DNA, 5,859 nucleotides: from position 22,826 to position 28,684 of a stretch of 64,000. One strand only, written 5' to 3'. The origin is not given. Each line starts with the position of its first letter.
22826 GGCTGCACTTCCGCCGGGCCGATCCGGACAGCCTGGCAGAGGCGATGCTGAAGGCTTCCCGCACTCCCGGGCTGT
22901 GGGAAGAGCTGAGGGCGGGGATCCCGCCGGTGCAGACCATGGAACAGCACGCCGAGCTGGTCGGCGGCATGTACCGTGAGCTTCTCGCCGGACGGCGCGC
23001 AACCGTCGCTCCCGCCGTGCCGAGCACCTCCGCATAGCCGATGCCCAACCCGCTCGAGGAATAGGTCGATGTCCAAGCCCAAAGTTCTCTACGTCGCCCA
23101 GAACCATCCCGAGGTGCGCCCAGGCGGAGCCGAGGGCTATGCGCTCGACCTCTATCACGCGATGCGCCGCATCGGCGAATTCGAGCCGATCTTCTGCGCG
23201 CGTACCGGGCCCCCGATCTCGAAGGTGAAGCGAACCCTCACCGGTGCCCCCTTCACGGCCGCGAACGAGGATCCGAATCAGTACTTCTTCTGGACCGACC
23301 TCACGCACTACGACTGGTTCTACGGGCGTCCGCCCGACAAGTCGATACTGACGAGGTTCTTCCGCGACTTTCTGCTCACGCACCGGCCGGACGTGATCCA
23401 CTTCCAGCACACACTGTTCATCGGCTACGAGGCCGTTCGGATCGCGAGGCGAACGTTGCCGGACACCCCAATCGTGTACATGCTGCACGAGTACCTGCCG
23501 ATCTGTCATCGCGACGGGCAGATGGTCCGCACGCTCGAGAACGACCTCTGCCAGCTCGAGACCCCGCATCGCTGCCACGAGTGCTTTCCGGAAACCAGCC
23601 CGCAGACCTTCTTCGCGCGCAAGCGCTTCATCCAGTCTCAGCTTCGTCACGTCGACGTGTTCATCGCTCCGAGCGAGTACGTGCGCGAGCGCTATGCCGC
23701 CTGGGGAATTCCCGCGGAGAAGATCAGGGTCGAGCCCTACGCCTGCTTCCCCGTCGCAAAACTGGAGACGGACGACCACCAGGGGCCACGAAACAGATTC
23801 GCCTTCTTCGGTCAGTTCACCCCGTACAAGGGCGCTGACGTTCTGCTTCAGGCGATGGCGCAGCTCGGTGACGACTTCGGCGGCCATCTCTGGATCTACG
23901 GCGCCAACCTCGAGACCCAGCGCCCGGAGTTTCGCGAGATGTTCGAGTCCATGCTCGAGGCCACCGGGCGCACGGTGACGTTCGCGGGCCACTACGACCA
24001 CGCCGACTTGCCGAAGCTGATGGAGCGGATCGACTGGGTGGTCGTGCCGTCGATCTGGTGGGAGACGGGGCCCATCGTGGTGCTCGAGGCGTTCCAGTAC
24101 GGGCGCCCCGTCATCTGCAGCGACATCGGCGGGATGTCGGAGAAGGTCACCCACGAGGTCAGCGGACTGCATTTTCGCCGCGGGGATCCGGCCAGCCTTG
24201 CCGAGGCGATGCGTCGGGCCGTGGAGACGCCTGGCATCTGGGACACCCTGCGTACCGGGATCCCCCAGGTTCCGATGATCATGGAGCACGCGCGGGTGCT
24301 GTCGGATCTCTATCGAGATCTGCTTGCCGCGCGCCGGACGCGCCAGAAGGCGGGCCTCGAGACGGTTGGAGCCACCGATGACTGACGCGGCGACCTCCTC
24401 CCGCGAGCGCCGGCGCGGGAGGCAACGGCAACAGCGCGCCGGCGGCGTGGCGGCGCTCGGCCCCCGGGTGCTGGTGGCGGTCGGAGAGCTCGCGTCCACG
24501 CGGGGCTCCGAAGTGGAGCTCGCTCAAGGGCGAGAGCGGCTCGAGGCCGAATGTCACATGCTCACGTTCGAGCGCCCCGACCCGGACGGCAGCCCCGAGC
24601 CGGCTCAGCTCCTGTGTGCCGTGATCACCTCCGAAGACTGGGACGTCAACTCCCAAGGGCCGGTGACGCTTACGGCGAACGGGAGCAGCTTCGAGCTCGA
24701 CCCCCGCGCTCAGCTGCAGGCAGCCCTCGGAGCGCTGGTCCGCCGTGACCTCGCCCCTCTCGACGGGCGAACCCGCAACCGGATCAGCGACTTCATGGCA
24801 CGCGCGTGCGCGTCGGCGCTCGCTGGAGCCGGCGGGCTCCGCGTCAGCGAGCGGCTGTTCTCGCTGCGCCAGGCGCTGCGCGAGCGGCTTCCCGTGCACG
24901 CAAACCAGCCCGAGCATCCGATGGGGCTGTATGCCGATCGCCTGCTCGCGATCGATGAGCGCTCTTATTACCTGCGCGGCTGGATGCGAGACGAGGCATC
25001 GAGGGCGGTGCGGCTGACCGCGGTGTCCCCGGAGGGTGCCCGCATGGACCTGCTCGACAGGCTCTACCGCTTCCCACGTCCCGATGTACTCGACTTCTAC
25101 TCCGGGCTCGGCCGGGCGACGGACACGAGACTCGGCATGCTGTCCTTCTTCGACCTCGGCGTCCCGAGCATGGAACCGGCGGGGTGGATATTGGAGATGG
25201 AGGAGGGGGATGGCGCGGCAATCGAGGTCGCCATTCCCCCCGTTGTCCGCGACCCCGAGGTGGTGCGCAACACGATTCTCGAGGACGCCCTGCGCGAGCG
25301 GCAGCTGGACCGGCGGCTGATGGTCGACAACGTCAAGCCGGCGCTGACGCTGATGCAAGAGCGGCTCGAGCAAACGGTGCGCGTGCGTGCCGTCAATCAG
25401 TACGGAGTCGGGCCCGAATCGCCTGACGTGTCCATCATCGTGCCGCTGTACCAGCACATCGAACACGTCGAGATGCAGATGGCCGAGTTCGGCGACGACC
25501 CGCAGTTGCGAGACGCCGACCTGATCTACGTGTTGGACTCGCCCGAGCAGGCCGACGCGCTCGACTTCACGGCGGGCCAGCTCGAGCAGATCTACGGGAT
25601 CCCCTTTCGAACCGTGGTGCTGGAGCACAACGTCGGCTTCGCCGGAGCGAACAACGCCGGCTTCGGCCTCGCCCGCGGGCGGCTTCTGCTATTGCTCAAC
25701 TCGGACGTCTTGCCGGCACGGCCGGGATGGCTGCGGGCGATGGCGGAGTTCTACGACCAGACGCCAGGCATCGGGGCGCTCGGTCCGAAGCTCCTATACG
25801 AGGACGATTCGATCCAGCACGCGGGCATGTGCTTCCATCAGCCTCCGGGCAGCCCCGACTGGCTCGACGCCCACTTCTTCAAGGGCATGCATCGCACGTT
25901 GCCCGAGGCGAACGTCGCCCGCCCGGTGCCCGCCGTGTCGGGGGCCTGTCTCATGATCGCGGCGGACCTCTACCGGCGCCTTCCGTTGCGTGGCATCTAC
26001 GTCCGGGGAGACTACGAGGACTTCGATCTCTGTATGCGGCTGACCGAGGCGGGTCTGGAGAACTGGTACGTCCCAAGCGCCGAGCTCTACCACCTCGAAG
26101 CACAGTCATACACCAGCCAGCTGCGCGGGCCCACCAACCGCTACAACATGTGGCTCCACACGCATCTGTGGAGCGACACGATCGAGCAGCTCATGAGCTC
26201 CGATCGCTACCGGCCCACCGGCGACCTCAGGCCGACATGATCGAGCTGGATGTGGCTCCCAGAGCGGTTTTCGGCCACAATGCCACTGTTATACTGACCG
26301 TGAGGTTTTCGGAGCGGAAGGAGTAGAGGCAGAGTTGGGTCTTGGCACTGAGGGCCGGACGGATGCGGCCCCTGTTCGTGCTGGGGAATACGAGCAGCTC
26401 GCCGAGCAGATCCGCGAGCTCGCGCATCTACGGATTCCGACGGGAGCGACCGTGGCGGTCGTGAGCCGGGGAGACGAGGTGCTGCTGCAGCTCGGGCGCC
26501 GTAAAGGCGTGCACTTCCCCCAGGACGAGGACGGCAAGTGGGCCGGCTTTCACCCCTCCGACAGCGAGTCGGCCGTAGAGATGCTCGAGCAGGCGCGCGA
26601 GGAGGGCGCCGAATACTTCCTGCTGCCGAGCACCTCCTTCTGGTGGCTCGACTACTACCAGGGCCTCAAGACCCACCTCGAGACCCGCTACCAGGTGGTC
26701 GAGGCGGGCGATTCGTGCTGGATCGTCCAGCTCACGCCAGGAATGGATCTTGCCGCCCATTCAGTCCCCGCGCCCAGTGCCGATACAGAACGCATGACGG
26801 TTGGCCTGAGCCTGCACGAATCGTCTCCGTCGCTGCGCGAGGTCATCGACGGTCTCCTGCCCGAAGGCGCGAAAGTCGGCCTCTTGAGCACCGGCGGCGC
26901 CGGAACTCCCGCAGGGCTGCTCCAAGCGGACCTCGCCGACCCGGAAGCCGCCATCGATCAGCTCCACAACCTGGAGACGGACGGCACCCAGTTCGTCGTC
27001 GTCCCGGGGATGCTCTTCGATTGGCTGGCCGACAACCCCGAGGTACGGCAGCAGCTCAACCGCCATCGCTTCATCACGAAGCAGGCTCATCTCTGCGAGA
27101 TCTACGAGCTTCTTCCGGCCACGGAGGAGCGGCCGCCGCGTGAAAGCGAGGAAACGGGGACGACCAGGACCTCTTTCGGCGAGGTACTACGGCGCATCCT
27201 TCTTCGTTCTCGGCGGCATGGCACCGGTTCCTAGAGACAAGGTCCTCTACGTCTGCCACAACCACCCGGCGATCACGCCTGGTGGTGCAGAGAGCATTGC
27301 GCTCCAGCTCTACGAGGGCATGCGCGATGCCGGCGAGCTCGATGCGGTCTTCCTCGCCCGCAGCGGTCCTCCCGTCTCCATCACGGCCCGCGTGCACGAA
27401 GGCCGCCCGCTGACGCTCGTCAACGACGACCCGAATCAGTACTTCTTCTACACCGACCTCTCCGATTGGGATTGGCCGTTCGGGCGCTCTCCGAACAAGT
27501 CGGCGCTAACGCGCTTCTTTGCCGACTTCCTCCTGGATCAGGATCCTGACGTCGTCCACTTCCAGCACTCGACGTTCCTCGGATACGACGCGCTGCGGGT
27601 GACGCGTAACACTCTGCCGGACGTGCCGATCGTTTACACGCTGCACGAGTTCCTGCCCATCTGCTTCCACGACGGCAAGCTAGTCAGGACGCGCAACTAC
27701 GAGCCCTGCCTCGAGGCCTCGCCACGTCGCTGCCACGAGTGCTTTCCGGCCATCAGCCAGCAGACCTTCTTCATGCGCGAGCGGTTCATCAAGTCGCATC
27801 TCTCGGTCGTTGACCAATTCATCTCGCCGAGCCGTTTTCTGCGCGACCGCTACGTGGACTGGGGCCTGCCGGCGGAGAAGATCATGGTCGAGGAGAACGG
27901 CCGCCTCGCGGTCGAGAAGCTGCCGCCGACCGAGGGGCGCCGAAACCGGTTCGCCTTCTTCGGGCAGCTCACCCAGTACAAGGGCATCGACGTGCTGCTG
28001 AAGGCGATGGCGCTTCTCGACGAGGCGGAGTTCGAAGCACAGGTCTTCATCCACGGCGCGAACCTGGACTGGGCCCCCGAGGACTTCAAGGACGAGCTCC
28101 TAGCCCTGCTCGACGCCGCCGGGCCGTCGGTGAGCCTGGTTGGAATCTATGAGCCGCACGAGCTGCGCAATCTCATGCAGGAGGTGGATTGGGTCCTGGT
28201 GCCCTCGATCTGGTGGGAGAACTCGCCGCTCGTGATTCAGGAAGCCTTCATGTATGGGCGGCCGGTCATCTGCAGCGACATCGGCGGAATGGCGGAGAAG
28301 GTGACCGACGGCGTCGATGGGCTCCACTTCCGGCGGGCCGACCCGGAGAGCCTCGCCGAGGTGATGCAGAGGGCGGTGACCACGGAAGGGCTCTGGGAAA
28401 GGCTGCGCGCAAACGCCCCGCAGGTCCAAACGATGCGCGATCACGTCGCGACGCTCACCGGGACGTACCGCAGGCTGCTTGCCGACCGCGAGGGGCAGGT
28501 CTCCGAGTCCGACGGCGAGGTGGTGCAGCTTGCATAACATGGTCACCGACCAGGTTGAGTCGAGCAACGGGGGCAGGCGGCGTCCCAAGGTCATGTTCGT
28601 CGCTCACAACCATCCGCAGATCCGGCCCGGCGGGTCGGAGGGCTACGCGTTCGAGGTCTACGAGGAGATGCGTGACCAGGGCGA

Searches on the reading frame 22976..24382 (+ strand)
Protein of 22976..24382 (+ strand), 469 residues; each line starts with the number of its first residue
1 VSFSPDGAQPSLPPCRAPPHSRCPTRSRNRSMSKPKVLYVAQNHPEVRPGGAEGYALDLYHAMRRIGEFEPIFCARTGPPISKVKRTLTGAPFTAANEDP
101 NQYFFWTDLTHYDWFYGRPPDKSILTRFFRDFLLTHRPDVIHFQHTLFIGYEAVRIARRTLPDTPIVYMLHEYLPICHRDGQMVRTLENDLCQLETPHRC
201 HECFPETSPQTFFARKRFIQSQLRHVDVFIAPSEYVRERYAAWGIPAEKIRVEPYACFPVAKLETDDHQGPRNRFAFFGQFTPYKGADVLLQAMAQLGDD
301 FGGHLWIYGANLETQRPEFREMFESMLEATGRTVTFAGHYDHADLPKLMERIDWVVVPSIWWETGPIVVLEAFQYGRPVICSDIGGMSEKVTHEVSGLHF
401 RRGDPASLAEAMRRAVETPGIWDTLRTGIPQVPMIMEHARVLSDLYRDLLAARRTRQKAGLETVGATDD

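Call 8: search_protein_families(library=pfam, proteins=[window:22976-24382:+], max_evalue=0.001)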
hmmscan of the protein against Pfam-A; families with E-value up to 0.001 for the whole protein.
window:22976-24382:+ (469 aa): 5 families
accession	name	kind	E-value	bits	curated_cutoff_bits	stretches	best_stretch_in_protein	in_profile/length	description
PF13692.12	Glyco_trans_1_4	-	3.3e-27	95.9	27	1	273-416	2-140/142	Glycosyl transferases group 1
PF00534.26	Glycos_transf_1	-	8.7e-27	94.2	26.4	1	270-419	13-159/172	Glycosyl transferases group 1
PF13439.12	Glyco_transf_4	-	3.5e-15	56.9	28.5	1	49-252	1-161/170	Glycosyltransferase Family 4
PF13579.12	Glyco_trans_4_4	-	1.2e-14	55.3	29.7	1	50-255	1-157/158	Glycosyl transferase 4-like domain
PF20706.3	GT4-conflict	-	1.1e-07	31.6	26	1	268-399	193-328/385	Family 4 Glycosyltransferase in conflict systems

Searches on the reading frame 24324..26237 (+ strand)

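Call 8: search_protein_families(library=pfam, proteins=[window:24324-26237:+], max_evalue=0.001)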
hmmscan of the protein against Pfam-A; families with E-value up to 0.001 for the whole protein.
window:24324-26237:+ (638 aa): 2 families
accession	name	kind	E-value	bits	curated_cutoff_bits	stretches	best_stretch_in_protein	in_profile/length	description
PF13641.12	Glyco_tranf_2_3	-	1.1e-07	32.6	27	1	367-595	1-216/230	Glycosyltransferase like family 2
PF00535.33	Glycos_transf_2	-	1.9e-07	31.6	23.3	1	411-489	39-115/168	Glycosyl transferase family 2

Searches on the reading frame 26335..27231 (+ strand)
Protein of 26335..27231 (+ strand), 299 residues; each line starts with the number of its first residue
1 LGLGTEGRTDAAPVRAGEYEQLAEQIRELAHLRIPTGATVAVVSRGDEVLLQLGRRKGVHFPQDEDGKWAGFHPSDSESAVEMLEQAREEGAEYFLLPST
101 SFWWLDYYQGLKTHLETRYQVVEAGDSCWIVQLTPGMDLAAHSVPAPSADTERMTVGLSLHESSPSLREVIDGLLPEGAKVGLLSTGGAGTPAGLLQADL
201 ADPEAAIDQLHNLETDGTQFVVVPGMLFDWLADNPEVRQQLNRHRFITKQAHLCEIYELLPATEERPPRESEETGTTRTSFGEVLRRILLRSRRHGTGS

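Call 9: search_protein_families(library=pfam, proteins=[window:26335-27231:+], max_evalue=0.001)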
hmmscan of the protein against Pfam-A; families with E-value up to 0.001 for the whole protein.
window:26335-27231:+ (299 aa): 0 families

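Call 12: search_protein_families(library=ncbifam, proteins=[window:26335-27231:+], max_evalue=0.01)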
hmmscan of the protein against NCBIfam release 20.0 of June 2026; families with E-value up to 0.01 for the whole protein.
window:26335-27231:+ (299 aa): 0 families

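Call 18: find_homologous_proteins(query=window:26335-27231:+, max_evalue=0.001)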
Query window:26335-27231:+ (299 aa): 54 proteins with E <= 0.001 among 6953 candidates.
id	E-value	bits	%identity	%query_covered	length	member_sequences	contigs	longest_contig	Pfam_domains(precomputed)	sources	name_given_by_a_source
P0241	2.3e-171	587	100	87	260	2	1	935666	-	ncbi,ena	-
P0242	1.9e-113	397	61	100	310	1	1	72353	-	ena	-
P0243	6.1e-111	389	62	100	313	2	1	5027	-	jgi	jgi:hypothetical protein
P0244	1.8e-102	361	58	98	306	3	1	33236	-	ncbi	-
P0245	2.2e-98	347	55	99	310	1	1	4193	-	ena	-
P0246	7.8e-98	345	54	99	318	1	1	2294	-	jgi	jgi:hypothetical protein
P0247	2.7e-72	262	47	99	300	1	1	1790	-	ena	-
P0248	5.8e-67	244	43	99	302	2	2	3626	-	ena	-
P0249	1.0e-66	243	44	99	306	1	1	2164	-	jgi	jgi:hypothetical protein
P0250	6.5e-64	234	35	83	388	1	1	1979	-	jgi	jgi:hypothetical protein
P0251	4.2e-63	232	37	87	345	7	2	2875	-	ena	-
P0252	2.3e-61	226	35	90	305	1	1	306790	-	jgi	jgi:hypothetical protein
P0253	3.2e-59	219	34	84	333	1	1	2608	-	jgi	jgi:hypothetical protein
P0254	5.2e-57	211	41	92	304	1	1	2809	-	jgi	jgi:hypothetical protein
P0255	3.7e-56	209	40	89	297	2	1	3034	-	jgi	jgi:hypothetical protein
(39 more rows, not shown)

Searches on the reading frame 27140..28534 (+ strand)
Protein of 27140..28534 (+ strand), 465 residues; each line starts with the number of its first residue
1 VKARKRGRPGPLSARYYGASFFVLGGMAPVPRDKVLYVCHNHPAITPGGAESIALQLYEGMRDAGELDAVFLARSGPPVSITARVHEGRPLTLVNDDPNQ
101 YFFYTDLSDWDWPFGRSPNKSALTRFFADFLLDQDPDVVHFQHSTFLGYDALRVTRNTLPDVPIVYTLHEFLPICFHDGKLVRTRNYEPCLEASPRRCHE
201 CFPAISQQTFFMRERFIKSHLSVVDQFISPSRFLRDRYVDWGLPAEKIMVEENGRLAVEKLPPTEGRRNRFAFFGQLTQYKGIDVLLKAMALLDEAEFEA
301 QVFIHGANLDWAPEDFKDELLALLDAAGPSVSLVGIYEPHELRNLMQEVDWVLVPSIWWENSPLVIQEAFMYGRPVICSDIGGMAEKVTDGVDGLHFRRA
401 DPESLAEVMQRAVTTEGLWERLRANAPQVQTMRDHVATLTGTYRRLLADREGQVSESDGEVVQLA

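Call 9: search_protein_families(library=pfam, proteins=[window:27140-28534:+], max_evalue=0.001)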
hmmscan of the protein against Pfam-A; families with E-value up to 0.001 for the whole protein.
window:27140-28534:+ (465 aa): 5 families
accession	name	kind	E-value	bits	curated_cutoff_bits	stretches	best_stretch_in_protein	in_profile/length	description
PF00534.26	Glycos_transf_1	-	8.2e-25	87.7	26.4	1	266-428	13-171/172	Glycosyl transferases group 1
PF13692.12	Glyco_trans_1_4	-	1.7e-23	83.9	27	1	269-413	2-140/142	Glycosyl transferases group 1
PF13439.12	Glyco_transf_4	-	2.6e-14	54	28.5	1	47-254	1-165/170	Glycosyltransferase Family 4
PF13579.12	Glyco_trans_4_4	-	1.5e-11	45.3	29.7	1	48-254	1-158/158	Glycosyl transferase 4-like domain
PF20706.3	GT4-conflict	-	9e-08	31.9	26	1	260-399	190-331/385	Family 4 Glycosyltransferase in conflict systems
